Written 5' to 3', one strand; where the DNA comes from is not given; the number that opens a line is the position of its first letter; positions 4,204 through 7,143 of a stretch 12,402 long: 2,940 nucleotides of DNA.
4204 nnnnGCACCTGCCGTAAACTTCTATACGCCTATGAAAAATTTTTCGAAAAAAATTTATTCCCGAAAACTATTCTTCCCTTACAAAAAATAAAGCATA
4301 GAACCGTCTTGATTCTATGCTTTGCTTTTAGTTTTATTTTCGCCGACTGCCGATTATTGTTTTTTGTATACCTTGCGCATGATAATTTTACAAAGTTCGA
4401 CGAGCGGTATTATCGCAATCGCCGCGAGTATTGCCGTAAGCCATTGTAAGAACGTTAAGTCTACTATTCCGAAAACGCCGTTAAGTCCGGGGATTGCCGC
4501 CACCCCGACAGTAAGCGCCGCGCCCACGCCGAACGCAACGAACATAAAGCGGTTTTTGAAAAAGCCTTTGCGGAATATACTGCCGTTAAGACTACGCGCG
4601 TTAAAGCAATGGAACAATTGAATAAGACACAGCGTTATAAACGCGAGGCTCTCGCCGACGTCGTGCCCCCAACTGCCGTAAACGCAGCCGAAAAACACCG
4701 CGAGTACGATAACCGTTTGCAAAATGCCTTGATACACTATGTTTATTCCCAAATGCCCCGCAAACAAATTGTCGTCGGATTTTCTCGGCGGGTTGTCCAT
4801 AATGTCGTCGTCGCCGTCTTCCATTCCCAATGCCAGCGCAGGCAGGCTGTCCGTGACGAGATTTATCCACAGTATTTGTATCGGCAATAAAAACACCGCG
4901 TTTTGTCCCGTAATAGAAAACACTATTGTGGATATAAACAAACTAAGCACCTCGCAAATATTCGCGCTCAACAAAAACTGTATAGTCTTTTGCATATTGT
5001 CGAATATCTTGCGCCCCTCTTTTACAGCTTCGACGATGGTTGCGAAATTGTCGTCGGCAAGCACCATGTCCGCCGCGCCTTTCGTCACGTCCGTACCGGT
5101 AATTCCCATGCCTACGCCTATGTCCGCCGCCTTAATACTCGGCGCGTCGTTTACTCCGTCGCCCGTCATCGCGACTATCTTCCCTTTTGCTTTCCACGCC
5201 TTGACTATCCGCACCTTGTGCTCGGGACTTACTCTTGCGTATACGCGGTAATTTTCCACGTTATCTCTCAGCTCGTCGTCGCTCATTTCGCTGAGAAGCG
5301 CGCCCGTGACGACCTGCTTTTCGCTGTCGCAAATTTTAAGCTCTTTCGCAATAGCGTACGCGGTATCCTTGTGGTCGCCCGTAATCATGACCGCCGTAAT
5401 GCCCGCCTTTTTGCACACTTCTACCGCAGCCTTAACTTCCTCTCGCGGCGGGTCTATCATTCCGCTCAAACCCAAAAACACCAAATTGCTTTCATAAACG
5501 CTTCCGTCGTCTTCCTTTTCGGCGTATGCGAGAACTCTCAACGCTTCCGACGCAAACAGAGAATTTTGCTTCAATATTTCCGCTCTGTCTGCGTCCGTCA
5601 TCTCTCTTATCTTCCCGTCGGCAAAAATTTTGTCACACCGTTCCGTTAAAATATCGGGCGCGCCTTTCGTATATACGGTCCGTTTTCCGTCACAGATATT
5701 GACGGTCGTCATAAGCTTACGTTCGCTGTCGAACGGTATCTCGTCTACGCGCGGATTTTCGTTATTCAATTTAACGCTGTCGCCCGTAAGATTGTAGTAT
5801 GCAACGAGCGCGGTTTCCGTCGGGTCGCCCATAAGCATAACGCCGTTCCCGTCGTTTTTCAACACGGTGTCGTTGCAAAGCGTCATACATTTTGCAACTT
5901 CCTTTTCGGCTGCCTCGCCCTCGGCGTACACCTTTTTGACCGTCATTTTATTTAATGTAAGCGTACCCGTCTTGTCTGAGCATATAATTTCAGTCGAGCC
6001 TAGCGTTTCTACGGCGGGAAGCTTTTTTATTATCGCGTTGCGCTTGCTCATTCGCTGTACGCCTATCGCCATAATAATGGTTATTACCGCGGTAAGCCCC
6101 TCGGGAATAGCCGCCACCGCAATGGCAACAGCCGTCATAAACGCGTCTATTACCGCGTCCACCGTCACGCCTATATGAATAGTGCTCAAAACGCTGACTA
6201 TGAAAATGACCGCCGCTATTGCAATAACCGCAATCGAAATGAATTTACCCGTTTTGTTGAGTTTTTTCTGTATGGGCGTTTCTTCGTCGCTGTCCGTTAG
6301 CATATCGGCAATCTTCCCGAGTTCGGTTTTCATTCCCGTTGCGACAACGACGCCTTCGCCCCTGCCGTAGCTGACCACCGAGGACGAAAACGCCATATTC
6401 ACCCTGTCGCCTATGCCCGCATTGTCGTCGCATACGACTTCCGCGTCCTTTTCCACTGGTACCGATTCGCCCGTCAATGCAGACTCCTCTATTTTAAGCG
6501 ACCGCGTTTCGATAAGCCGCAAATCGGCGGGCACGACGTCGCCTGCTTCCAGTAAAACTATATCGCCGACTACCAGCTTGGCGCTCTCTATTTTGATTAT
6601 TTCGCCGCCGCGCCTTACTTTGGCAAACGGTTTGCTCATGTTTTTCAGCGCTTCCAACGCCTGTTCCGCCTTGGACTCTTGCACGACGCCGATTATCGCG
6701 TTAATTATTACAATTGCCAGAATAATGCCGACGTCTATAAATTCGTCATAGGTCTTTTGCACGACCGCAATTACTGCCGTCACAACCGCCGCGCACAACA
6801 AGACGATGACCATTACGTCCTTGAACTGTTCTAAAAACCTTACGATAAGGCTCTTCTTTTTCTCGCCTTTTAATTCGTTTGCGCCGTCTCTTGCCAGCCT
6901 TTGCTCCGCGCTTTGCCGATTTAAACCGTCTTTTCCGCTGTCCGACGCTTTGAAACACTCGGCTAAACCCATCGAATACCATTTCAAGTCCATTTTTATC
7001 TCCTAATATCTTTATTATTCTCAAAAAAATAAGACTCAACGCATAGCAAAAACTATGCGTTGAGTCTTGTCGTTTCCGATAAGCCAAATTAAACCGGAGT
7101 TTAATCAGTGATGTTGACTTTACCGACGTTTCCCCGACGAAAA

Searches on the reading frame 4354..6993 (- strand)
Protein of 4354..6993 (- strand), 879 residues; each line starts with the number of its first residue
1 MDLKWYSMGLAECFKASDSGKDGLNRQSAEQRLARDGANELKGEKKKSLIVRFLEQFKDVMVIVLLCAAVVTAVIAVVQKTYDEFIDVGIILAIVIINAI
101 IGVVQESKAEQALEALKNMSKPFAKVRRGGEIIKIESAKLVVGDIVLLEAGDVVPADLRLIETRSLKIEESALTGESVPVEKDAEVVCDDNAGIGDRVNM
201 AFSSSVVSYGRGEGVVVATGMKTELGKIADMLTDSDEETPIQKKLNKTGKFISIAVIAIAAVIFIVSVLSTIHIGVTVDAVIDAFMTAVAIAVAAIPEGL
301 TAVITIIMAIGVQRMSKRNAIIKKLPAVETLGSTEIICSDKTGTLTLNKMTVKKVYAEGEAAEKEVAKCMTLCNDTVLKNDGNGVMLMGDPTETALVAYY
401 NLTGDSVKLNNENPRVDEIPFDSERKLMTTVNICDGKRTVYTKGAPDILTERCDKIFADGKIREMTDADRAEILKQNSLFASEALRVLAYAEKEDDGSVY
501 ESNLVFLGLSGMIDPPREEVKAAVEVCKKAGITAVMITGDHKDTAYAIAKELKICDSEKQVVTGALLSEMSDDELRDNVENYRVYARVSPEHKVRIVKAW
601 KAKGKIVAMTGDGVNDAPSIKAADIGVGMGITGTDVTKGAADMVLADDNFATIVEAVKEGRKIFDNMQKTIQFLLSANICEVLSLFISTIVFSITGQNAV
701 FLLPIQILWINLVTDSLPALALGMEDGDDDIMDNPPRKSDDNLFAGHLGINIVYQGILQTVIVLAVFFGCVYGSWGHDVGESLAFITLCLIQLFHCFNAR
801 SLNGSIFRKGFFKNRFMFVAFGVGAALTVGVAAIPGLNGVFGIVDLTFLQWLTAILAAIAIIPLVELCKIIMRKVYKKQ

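Call 7: search_protein_families(library=ncbifam, proteins=[window:4354-6993:-])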
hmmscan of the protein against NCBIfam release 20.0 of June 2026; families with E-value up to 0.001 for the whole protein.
window:4354-6993:- (879 aa): 22 families
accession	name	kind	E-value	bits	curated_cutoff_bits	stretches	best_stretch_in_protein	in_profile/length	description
TIGR01522.1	ATPase-IIA2_Ca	equivalog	4e-197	656.8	798.3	1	20-874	20-852/854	calcium-transporting P-type ATPase, PMR1-type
TIGR01116.1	ATPase-IIA1_Ca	equivalog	5.5e-196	653.2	703.4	1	54-873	2-799/799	calcium-translocating P-type ATPase, SERCA-type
TIGR01523.1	ATPase-IID_K-Na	equivalog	4.2e-164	547.7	645.05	3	367-774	434-861/997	potassium/sodium efflux P-type ATPase, fungal-type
TIGR01517.1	ATPase-IIB_Ca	equivalog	1.2e-161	539.9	507.05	1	15-871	47-879/882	calcium-translocating P-type ATPase, PMCA-type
TIGR01106.1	ATPase-IIC_X-K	subfamily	6.7e-143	477.7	946.1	2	19-555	32-608/997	Na,H/K antiporter P-type ATPase subunit alpha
TIGR01647.1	ATPase-IIIA_H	equivalog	1.1e-129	433.9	615.5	1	23-716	1-639/755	plasma-membrane proton-efflux P-type ATPase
TIGR01524.1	ATPase-IIIB_Mg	equivalog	8.6e-113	377.9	610.75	1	10-743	20-734/867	magnesium-translocating P-type ATPase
NF011702.0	PRK15122.1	subfamily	5.6e-106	355.5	975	1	11-740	37-769/907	magnesium-translocating P-type ATPase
TIGR01494.1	ATPase_P-type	subfamily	3.6e-100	335.7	62.3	4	582-700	363-475/478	HAD-IC family P-type ATPase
TIGR01525.1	ATPase-IB_hvy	subfamily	6.8e-67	226.6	346.25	3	66-369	10-284/560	heavy metal translocating P-type ATPase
TIGR01657.1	P-ATPase-V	hypoth_equivalog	7.1e-55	186.1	618.25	2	23-567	139-710/1055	ATP13A2 family polyamine export P-type ATPase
TIGR01512.1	ATPase-IB2_Cd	subfamily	1.6e-47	162.4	313.5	3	584-683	367-462/494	cadmium family heavy metal-translocating P-type ATPase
TIGR01511.1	ATPase-IB1_Cu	subfamily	6.1e-43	147.5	397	3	64-363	22-290/542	copper-translocating P-type ATPase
TIGR01497.1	kdpB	equivalog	1.3e-38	132.6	527.9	2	60-554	40-485/675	potassium-transporting ATPase subunit KdpB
NF008262.1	PRK11033.1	equivalog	5.4e-37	127.6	1005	3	87-366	197-457/731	zinc/cadmium/mercury/lead-transporting ATPase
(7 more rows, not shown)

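Call 8: find_related_loci(query=window:4354-6993:-, collection=genome_contigs, flank=3000)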
Query window:4354-6993:- (879 aa) in genome_contigs; peptide patterns used: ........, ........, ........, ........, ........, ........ (x = any residue, [..] = any of these).
600 stretches matched a pattern (row limit reached: there are more); 583 encode a relative of the query (tblastn E <= 1e-3); the best 80 are kept; 80 distinct loci.
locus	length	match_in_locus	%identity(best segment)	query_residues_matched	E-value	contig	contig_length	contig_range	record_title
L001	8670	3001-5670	56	3-879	0e+0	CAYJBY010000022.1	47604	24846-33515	MAG TPA_asm: uncultured Christensenellaceae bacterium isolate ERP122455_co2_266 genome assembly, contig: NODE_77_length_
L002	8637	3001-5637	56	5-871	0e+0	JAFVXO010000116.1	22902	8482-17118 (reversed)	MAG: Clostridia bacterium isolate RGIG5486 Sheep_Colon.Co__c3227469, whole genome shotgun sequence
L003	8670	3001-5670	52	5-877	0e+0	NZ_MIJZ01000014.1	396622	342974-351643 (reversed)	Enterococcus ureasiticus strain DSM 23328 4, whole genome shotgun sequence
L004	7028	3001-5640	53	5-879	0e+0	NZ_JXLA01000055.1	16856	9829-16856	Enterococcus raffinosus strain DSM 5633 Scaffold55, whole genome shotgun sequence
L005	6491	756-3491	51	5-878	0e+0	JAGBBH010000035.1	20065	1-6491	MAG: Clostridia bacterium isolate RGIG8962 Water_deer_Rectum-2__c191509, whole genome shotgun sequence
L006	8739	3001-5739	51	4-879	0e+0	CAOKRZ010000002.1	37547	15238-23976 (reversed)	MAG TPA_asm: uncultured Christensenella sp. isolate SRR17684621_bin.12_metawrap_v1.3_MAG genome assembly, contig: NODE.1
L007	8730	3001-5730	50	4-879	0e+0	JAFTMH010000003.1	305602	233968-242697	MAG: Clostridia bacterium isolate RGIG3948 Roe_deer_Cecum-3__c1450, whole genome shotgun sequence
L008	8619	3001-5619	52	19-875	0e+0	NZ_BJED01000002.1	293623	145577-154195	Enterococcus hulanensis strain 190-7 scaffold2, whole genome shotgun sequence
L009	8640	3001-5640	52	5-879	0e+0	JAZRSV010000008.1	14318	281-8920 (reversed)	MAG: Clostridia bacterium isolate T1900045345_YK20190035.MAGScoT_cleanbin_000023 SGB_6703_k141_550070, whole genome shot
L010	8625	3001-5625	52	5-874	0e+0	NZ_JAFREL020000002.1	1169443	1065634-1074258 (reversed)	Candidatus Enterococcus ferrettii strain 665A scaffold00002, whole genome shotgun sequence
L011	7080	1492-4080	51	3-877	0e+0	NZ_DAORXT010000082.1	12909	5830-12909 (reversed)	MAG: Acetivibrio sp. isolate AMR_MDS_1980 NODE_3801_length_12909_cov_13.639723, whole genome shotgun sequence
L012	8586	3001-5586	51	19-879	0e+0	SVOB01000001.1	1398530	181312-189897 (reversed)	MAG: Oscillospiraceae bacterium isolate SIG554 NODE_1_length_1398530_cov_94.949735, whole genome shotgun sequence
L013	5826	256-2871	51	5-870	0e+0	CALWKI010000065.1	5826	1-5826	MAG: uncultured Clostridia bacterium isolate E27__bin405 genome assembly, contig: E27__k127_4360263, whole genome shotgu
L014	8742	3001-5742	49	4-879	0e+0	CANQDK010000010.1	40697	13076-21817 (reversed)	MAG: uncultured Clostridia bacterium isolate Lapin-005__bin60 genome assembly, contig: Lapin-005__NODE_1220_length_40697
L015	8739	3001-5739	50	3-879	0e+0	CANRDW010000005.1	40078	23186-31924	MAG: uncultured Clostridia bacterium isolate Lapin-025__bin4 genome assembly, contig: Lapin-025__NODE_720_length_40078_c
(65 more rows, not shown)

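Call 38: search_solved_structures(query=window:4354-6993:-, max_evalue=1e-50)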
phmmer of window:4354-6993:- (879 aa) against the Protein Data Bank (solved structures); distinct sequences matched with E-value up to 1e-50: 70 (the best 60 are shown).
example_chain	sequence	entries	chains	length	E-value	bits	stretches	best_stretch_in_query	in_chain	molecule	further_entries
6zhf_A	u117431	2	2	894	2.4e-207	694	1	6-877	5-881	Calcium-transporting ATPase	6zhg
9euq_A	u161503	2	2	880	5e-207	692.9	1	6-877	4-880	Calcium-transporting ATPase lmo0841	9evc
6zhh_A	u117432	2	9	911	7.9e-205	685.6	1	6-877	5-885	Calcium-transporting ATPase | Calcium-transporting ATPase lmo0841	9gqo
7bt2_A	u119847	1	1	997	1.3e-149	503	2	22-356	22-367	Sarcoplasmic/endoplasmic reticulum calcium ATPase 2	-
6jju_A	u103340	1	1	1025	1.5e-149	502.8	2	22-356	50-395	Sarcoplasmic/endoplasmic reticulum calcium ATPase 2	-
7e7s_A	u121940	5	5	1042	1.8e-149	502.5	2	22-356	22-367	Sarcoplasmic/endoplasmic reticulum calcium ATPase 2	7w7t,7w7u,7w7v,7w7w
6ln5_A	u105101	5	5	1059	2e-149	502.4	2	22-356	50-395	Sarcoplasmic/endoplasmic reticulum calcium ATPase 2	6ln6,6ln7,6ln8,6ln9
5ztf_A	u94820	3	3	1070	2e-149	502.4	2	22-356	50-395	Sarcoplasmic/endoplasmic reticulum calcium ATPase 2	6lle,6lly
5mpm_A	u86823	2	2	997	1e-148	500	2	22-357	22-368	Sarcoplasmic/endoplasmic reticulum calcium ATPase 2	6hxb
27qy_A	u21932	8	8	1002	4.6e-147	494.6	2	19-356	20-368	Sarcoplasmic/endoplasmic reticulum calcium ATPase 1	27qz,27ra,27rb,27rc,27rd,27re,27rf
4bew_A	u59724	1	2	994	4.7e-147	494.6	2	19-356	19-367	SARCOPLASMIC/ENDOPLASMIC RETICULUM CALCIUM ATPASE 1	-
2dqs_A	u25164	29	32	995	7.4e-147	493.9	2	19-356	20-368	Sarcoplasmic/endoplasmic reticulum calcium ATPase 1 | SERCA1a | SARCOPLASMIC ENDOPLASMIC RETICULUM CALCIUM ATPASE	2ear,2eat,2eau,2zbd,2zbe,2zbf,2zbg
1iwo_A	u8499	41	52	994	7.4e-147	493.9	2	19-356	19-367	Sarcoplasmic/endoplasmic reticulum calcium ATPase 1 | Sarcoplasmic/endoplasmic reticulum calcium ATPase 1a | Sarcoplasmic/endoplasmic reticulum calcium ATPase 1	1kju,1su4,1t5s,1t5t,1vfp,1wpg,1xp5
3w5b_A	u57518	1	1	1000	7.6e-147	493.9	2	19-356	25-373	SERCA1a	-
8owa_A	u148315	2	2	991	1.2e-146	493.2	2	19-356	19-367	Sarcoplasmic/endoplasmic reticulum calcium ATPase 1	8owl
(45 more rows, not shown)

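Call 39: search_protein_families(library=pfam, proteins=[window:4354-6993:-])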
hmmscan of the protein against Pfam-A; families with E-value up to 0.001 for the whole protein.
window:4354-6993:- (879 aa): 6 families
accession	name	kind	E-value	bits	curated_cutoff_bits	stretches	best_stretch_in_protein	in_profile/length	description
PF00689.26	Cation_ATPase_C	-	2.8e-53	180.7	27.3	1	701-871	3-175/175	Cation transporting ATPase, C-terminus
PF00122.25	E1-E2_ATPase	-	3.7e-50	170.4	28.1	1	119-318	2-181/181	E1-E2 ATPase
PF13246.12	Cation_ATPase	-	6.8e-21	74.5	21.7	1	371-456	1-91/91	Cation transport ATPase (P-type)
PF00702.32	Hydrolase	-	6.2e-18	66.3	26.4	1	336-624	3-191/191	haloacid dehalogenase-like hydrolase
PF00690.31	Cation_ATPase_N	-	7.1e-18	64.5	20.4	1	5-71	1-68/69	Cation transporter/ATPase, N-terminus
PF12710.13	HAD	-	0.0006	20.7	27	0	517-618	87-186/189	haloacid dehalogenase-like hydrolase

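Call 47: list_cluster_members(proteins=[window:4354-6993:-, window:556-1929:-])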
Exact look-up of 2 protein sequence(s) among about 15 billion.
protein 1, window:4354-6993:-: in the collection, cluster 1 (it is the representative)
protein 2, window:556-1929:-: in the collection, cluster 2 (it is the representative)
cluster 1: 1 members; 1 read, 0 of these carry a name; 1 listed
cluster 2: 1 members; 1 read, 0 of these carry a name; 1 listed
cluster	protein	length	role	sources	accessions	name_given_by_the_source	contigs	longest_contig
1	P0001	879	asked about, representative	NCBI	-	-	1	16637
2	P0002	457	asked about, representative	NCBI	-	-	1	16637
